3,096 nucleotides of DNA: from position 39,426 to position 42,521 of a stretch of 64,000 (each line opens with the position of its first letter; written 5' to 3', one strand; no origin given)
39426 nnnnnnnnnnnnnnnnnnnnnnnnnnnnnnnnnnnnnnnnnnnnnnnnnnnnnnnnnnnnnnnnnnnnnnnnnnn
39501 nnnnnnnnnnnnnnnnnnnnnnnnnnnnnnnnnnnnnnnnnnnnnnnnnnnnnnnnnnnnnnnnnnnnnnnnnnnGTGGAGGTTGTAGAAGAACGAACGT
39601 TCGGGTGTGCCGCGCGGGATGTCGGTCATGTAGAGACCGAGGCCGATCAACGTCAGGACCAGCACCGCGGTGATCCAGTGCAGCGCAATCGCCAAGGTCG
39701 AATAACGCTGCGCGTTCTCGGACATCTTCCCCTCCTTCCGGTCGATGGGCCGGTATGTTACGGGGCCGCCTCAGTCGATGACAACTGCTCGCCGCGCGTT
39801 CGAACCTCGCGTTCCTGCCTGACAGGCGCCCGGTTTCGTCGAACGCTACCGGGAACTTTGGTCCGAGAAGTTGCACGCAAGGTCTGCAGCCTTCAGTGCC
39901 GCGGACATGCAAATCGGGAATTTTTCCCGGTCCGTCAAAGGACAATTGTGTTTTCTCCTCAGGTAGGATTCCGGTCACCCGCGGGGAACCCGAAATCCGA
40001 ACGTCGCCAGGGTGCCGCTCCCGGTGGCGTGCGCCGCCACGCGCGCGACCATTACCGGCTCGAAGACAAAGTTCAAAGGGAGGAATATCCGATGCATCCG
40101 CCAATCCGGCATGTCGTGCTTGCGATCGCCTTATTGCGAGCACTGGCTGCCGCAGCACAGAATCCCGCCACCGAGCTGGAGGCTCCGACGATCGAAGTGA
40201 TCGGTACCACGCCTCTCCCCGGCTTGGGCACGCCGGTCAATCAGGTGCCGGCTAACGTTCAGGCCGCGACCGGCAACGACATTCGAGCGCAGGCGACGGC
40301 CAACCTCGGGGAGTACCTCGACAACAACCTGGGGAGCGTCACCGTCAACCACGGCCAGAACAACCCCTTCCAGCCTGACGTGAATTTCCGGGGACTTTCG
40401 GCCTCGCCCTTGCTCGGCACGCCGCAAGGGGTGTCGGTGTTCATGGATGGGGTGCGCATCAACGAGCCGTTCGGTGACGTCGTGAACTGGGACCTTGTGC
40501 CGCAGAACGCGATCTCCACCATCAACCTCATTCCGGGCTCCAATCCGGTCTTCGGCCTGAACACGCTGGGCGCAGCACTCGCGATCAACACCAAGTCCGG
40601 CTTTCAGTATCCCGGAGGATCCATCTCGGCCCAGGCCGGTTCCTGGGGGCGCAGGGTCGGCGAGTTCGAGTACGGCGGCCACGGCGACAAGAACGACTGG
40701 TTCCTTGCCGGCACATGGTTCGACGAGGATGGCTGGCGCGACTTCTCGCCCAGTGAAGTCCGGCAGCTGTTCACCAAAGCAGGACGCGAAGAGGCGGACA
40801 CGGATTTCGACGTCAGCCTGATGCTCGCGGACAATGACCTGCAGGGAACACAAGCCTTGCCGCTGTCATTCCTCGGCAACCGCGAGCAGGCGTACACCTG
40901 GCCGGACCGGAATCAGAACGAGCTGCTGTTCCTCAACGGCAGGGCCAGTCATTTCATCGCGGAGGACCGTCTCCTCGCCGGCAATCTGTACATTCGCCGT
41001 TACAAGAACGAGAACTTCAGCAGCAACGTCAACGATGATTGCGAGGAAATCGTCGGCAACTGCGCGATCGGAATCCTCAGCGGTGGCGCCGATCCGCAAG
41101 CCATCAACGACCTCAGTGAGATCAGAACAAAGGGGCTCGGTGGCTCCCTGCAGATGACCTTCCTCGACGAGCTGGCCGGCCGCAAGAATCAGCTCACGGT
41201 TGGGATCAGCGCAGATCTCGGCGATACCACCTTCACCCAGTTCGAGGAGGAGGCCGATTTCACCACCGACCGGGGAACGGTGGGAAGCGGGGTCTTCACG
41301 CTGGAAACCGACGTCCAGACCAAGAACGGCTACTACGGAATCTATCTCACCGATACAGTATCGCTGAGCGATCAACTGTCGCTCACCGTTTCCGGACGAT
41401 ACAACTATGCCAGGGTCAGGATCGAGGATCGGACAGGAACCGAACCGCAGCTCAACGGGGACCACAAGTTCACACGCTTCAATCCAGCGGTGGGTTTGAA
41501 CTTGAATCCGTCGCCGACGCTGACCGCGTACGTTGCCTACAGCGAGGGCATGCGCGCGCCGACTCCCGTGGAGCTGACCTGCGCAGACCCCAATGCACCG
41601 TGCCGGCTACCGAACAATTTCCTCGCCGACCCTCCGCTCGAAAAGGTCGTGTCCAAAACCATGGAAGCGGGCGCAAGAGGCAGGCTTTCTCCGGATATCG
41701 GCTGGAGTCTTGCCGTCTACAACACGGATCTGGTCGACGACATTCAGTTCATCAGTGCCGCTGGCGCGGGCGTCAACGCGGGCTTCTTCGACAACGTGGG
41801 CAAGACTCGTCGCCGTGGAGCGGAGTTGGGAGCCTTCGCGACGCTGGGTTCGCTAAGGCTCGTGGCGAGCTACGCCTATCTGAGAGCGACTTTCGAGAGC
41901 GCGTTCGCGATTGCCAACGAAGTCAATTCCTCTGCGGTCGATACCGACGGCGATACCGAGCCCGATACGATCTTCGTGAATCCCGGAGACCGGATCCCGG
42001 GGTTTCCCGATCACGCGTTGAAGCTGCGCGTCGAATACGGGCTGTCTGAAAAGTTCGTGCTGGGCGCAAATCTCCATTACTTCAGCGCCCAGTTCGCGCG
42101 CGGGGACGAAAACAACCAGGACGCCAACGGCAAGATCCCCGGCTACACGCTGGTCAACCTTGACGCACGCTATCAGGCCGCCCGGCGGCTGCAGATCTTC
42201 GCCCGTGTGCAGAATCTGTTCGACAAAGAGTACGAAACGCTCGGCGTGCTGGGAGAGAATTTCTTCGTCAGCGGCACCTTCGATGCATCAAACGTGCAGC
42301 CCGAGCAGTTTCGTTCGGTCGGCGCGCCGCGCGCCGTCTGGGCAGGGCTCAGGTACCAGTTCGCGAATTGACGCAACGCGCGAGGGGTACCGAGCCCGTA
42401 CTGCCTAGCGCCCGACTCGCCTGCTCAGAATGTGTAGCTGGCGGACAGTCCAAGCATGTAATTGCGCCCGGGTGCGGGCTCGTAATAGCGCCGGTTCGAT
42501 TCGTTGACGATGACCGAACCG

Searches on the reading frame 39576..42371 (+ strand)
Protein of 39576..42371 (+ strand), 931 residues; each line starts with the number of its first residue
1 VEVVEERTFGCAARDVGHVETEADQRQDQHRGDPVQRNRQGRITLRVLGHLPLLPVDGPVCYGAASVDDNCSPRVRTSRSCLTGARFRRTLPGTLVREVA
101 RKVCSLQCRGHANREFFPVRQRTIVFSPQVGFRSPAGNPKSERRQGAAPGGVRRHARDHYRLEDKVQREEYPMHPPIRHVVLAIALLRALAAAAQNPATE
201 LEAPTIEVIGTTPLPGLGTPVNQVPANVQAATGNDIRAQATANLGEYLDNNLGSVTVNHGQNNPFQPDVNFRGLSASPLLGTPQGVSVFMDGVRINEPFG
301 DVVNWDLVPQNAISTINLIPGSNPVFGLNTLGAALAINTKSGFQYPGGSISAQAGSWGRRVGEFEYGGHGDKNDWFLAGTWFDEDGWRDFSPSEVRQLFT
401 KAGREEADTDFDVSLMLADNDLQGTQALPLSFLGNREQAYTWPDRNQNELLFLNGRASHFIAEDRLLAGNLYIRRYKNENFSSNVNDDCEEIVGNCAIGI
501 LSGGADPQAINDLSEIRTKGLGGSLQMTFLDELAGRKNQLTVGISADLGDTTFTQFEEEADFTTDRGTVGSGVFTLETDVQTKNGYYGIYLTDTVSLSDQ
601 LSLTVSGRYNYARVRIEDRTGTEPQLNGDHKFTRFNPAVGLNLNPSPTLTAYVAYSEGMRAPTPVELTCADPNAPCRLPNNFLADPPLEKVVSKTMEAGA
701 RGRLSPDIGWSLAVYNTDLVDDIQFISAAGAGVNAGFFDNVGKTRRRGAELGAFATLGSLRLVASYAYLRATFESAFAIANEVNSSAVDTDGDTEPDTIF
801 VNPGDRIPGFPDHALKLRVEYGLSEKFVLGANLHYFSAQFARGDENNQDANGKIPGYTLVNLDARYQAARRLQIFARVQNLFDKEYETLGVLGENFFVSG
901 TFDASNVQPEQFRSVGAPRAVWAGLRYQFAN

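Call 8: search_protein_families(library=pfam, proteins=[window:39576-42371:+])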
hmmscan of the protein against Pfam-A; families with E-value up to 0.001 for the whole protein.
window:39576-42371:+ (931 aa): 2 families
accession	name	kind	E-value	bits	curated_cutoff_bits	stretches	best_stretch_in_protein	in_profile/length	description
PF00593.30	TonB_dep_Rec_b-barrel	-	1.8e-49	170.3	27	1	419-881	36-436/436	TonB dependent receptor-like, beta-barrel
PF07715.20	Plug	-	2.4e-12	47.7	23.9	1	221-331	2-104/107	TonB-dependent Receptor Plug Domain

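Call 9: search_protein_families(library=ncbifam, proteins=[window:39576-42371:+])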
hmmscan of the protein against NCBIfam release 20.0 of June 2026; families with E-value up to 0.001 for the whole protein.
window:39576-42371:+ (931 aa): 21 families
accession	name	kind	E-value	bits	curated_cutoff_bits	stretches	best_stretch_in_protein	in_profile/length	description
TIGR01783.1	TonB-siderophor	subfamily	2.4e-38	132.2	223.5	1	224-929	2-649/649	TonB-dependent siderophore receptor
TIGR01785.1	TonB-hemin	subfamily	2.7e-33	115.3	316.85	1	220-888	14-656/677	TonB-dependent heme/hemoglobin receptor family protein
NF041535.1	TonB_rec_PqqU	equivalog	2.2e-32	112.2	1200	2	590-887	375-644/676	TonB-dependent receptor PqqU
TIGR01786.1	TonB-hemlactrns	subfamily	1e-24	86.9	323.75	1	527-888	341-688/719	TonB-dependent hemoglobin/transferrin/lactoferrin family receptor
TIGR01779.1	TonB-B12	equivalog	3e-16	59.1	599.7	1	686-889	427-596/614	TonB-dependent vitamin B12 receptor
NF053590.1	TonB_dep_TOL0244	equivalog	3.1e-14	52.5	645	1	582-887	323-581/604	TOL_0244 family TonB-dependent receptor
NF007926.1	PRK10641.1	equivalog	5.2e-12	45.1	836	1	828-889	538-599/617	TonB-dependent vitamin B12 receptor BtuB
NF049944.1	TonB_dep_PUIUD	equivalog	4.7e-09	35.1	850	1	587-724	394-528/686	TonB-dependent receptor, PUIUD motif-type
TIGR01782.1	TonB-Xanth-Caul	subfamily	6.1e-09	34.7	310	1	782-929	739-868/868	TonB-dependent receptor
NF007478.2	PRK10064.1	equivalog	6.7e-09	34.6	745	0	580-886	355-641/663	catecholate siderophore receptor CirA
NF007465.0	PRK10044.1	equivalog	7.4e-09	34.3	803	1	583-886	440-700/726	ferrichrome porin FhuA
NF007349.0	PRK09840.1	equivalog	2.2e-06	26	686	1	686-886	559-733/760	catecholate siderophore receptor Fiu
NF007447.0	PRK10003.1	equivalog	4.6e-06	25.2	666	1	829-888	646-705/727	ferric-rhodotorulic acid/ferric-coprogen receptor FhuE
NF010651.0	PRK14050.1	equivalog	4.7e-06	25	884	1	583-887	448-705/730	TonB-dependent siderophore receptor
NF010010.0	PRK13483.1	equivalog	1.3e-05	23.4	927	1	804-886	557-638/660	ligand-gated channel protein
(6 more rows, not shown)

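Call 71: search_solved_structures(query=window:40092-42371:+, max_evalue=0.00001)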
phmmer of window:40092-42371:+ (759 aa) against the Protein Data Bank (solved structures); distinct sequences matched with E-value up to 0.00001: 0.
